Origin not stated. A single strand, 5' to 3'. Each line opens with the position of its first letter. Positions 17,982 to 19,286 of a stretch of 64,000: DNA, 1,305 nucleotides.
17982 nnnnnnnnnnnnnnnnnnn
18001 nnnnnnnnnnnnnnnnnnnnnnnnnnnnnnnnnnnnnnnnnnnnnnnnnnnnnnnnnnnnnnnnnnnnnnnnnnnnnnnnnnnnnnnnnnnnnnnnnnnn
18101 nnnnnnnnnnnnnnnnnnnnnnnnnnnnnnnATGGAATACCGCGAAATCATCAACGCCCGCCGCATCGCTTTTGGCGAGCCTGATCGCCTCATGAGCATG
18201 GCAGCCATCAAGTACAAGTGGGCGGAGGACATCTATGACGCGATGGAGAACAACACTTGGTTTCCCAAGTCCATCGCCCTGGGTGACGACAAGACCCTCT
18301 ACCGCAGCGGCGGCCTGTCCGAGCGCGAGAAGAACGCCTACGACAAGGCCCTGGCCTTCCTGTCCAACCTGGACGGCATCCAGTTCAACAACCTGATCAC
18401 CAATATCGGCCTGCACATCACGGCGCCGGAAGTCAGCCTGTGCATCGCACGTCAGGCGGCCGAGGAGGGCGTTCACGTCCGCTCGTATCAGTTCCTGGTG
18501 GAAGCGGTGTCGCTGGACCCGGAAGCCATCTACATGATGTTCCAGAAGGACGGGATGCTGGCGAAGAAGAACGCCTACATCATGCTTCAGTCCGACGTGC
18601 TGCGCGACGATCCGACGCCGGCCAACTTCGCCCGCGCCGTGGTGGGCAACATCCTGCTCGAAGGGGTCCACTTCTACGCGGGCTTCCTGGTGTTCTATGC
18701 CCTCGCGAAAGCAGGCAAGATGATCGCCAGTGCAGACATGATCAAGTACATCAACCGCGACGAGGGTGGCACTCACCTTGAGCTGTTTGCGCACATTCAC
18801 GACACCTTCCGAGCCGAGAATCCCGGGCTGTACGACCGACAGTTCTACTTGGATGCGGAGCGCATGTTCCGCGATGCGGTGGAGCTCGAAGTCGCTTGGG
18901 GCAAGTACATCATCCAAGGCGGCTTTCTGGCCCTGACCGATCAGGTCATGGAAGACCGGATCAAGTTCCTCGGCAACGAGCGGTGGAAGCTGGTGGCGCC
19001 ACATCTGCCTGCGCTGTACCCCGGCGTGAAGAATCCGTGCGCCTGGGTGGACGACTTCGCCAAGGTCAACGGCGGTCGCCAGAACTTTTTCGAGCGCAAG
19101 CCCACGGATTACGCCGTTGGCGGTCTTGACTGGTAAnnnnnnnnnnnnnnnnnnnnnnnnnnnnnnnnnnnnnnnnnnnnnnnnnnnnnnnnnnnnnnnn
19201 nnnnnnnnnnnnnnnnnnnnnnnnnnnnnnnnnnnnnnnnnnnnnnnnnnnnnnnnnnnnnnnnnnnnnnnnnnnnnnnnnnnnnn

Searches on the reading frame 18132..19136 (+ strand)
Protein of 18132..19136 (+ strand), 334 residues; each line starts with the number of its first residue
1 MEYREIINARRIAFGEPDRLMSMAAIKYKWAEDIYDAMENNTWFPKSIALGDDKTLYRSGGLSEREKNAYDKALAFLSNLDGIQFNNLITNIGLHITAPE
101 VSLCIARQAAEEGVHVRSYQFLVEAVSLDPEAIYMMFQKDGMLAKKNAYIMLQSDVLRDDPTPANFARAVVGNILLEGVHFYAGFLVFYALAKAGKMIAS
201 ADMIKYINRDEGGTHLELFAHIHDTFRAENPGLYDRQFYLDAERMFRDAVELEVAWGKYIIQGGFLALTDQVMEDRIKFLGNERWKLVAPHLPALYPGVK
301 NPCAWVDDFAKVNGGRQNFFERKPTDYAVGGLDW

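Call 15: search_protein_families(library=phrogs, proteins=[window:18132-19136:+])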
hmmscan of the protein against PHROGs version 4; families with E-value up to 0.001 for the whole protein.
window:18132-19136:+ (334 aa): 5 families
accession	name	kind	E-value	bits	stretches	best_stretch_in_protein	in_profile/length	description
phrog_86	-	DNA, RNA and nucleotide metabolism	8.8e-76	256.6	1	8-332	56-389/504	ribonucleoside diphosphate reductase small subunit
phrog_8368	-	DNA, RNA and nucleotide metabolism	3e-21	77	1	197-333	1-141/156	aerobic NDP reductase small subunit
phrog_24856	-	DNA, RNA and nucleotide metabolism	3.9e-12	47.3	1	27-207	14-194/195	ribonucleotide reductase class Ia beta subunit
phrog_10582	-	DNA, RNA and nucleotide metabolism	2.1e-10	41.3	1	11-149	17-153/255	ribonucleotide reductase class Ia beta subunit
phrog_9465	-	DNA, RNA and nucleotide metabolism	8.4e-06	27.1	1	146-211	13-78/81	ribonucleoside diphosphate reductase small subunit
